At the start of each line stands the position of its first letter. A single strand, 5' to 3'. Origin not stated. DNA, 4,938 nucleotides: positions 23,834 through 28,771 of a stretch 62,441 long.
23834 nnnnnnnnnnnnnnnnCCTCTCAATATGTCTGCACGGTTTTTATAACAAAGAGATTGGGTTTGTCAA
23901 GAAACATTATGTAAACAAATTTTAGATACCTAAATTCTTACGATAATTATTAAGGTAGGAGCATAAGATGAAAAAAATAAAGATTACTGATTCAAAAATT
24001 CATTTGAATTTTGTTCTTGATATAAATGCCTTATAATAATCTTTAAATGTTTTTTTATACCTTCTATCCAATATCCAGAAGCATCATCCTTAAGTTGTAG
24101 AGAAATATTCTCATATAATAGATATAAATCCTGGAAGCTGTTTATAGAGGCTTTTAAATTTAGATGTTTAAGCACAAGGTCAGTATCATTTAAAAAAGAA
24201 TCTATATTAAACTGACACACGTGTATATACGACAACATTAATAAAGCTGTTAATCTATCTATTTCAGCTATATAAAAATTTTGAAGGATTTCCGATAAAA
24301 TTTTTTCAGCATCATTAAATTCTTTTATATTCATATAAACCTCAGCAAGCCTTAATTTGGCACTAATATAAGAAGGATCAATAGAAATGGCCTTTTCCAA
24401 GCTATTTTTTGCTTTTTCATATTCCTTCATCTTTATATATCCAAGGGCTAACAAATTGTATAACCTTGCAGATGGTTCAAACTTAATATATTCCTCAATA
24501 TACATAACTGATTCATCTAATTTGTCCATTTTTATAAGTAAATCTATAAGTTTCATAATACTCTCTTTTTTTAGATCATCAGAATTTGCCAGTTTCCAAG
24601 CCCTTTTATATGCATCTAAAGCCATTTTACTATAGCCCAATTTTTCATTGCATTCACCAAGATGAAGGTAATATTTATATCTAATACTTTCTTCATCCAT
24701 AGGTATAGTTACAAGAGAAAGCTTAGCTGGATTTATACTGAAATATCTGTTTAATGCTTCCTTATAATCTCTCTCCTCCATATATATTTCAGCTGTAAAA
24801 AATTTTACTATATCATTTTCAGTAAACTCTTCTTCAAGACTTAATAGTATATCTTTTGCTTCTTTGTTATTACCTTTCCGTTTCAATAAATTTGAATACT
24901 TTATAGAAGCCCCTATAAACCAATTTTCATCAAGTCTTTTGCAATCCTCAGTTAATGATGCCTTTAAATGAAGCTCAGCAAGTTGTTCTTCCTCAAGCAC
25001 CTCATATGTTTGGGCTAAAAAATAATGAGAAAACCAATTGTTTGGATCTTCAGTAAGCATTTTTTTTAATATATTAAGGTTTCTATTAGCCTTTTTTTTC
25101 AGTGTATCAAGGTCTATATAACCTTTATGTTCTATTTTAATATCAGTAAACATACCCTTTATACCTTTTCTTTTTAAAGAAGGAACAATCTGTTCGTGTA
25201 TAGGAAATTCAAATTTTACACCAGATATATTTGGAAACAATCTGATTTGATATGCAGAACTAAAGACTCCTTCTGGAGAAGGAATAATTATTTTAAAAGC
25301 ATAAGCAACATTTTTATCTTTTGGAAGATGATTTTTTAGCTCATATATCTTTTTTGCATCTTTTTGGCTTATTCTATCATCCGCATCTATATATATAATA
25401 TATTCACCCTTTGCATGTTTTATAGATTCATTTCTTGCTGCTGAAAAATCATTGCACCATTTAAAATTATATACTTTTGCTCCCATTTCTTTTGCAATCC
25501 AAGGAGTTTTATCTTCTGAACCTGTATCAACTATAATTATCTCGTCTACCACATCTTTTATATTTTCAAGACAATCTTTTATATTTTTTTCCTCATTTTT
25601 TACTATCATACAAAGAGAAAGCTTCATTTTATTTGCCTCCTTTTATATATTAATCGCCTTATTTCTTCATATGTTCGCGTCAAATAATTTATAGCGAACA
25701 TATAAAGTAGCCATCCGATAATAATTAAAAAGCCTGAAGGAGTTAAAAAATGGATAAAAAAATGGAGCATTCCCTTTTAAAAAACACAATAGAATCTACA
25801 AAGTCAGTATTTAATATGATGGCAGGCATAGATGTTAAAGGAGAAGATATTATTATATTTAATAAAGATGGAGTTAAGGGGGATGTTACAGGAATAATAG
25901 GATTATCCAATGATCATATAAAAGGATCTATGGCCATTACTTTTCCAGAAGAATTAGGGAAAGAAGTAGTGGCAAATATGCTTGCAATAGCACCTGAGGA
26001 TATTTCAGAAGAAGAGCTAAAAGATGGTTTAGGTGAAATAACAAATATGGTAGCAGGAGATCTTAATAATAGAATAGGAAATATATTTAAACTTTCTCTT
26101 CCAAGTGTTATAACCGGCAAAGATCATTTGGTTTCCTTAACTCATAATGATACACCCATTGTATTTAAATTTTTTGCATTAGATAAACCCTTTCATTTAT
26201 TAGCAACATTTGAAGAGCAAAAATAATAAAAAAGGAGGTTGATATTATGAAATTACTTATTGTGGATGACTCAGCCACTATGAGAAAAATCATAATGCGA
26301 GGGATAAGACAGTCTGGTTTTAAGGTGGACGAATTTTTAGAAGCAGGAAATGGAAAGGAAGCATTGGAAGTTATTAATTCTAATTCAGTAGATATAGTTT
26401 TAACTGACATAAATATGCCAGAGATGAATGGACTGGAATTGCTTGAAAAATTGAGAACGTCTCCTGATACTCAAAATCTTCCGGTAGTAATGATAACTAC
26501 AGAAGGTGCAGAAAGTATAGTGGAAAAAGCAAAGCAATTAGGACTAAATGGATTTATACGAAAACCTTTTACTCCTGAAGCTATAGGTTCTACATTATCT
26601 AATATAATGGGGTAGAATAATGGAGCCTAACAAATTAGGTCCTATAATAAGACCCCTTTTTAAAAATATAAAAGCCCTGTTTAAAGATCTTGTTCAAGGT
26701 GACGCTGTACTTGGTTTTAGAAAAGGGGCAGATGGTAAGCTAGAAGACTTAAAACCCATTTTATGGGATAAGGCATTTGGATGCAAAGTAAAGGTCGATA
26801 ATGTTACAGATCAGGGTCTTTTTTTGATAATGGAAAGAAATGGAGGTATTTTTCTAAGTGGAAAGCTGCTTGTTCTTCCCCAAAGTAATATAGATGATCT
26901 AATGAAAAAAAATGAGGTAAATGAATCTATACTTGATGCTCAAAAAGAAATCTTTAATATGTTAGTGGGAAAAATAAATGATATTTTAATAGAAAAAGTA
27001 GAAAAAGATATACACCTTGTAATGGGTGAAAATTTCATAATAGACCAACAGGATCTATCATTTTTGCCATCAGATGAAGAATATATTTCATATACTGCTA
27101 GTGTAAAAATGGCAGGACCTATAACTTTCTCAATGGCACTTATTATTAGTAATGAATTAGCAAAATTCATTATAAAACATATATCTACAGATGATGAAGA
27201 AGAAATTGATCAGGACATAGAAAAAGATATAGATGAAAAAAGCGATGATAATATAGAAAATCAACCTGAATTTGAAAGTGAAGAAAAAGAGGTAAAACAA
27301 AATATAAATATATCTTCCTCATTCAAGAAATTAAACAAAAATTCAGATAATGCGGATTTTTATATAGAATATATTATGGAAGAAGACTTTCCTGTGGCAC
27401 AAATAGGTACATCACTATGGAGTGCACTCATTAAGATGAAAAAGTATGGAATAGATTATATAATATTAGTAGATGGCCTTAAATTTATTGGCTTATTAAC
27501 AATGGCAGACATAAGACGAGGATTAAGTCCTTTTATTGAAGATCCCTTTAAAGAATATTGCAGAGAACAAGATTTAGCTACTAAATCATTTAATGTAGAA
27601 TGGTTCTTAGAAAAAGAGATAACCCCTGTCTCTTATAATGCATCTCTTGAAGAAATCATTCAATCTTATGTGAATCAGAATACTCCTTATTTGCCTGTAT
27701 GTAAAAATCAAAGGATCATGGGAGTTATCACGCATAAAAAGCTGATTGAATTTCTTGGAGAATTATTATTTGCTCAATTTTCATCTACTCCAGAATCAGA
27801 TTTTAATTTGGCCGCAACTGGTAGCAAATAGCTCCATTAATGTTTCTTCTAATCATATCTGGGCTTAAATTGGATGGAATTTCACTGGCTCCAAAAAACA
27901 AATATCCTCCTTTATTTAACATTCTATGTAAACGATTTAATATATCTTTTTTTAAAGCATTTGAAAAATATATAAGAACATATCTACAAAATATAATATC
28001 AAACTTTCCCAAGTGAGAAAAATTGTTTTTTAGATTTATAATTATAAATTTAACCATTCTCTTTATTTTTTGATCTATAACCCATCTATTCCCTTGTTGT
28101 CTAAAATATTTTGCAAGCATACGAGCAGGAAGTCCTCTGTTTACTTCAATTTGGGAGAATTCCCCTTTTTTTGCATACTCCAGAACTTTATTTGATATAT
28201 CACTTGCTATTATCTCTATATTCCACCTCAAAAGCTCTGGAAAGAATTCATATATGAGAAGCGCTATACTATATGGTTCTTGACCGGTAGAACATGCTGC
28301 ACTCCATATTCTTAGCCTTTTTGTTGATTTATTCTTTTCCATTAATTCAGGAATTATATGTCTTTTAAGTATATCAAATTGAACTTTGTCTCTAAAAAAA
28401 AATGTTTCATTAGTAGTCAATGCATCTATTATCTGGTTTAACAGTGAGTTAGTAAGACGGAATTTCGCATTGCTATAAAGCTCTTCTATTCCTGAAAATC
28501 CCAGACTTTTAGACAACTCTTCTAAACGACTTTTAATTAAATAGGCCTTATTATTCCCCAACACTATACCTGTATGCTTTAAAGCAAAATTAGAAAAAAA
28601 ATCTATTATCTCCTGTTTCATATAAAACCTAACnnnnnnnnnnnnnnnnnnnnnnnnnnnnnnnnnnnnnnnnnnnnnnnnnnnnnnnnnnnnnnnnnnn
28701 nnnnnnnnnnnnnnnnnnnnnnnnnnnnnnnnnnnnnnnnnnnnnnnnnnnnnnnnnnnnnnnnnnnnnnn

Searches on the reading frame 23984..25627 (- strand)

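Call 50: search_protein_families(library=pfam, proteins=[window:23984-25627:-], max_evalue=0.000001)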
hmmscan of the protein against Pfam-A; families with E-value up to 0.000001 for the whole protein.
window:23984-25627:- (547 aa): 7 families
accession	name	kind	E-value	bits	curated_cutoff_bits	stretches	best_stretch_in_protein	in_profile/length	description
PF00535.33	Glycos_transf_2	-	3.2e-22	79.7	23.3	1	4-104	1-109/168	Glycosyl transferase family 2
PF14559.12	TPR_19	-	7e-18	65.2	25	1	398-450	2-54/68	Tetratricopeptide repeat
PF13181.12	TPR_8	-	5.3e-11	42.2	25.7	1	387-419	1-33/34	Tetratricopeptide repeat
PF07719.23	TPR_2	-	1.3e-10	41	27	0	387-419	1-33/34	Tetratricopeptide repeat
PF23914.1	TPR_CcmH_CycH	-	3.8e-10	40.3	42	0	395-468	58-130/158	Cytochrome c-type biogenesis protein H TPR domain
PF13428.12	TPR_14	-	2.7e-09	37.2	23.5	0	388-429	2-43/44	Tetratricopeptide repeat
PF00515.34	TPR_1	-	2.8e-07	30.5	27.8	0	387-420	1-34/34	Tetratricopeptide repeat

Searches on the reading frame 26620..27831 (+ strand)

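Call 50: search_protein_families(library=pfam, proteins=[window:26620-27831:+], max_evalue=0.000001)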
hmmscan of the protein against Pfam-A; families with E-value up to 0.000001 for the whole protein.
window:26620-27831:+ (403 aa): 2 families
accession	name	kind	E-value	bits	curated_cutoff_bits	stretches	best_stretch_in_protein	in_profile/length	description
PF00571.33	CBS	-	1.1e-13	51.8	24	0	252-302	4-55/57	CBS domain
PF13690.11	CheX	-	1.4e-07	31.9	27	0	158-202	1-44/94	Chemotaxis phosphatase CheX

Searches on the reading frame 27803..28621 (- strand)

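Call 50: search_protein_families(library=pfam, proteins=[window:27803-28621:-], max_evalue=0.000001)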
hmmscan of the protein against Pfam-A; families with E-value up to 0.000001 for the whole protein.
window:27803-28621:- (272 aa): 2 families
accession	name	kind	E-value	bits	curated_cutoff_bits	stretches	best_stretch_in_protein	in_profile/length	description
PF01739.24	CheR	-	2.6e-58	197.1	27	1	71-248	1-178/195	CheR methyltransferase, SAM binding domain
PF03705.20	CheR_N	-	4.7e-07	29.9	27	0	7-49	4-46/53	CheR methyltransferase, all-alpha domain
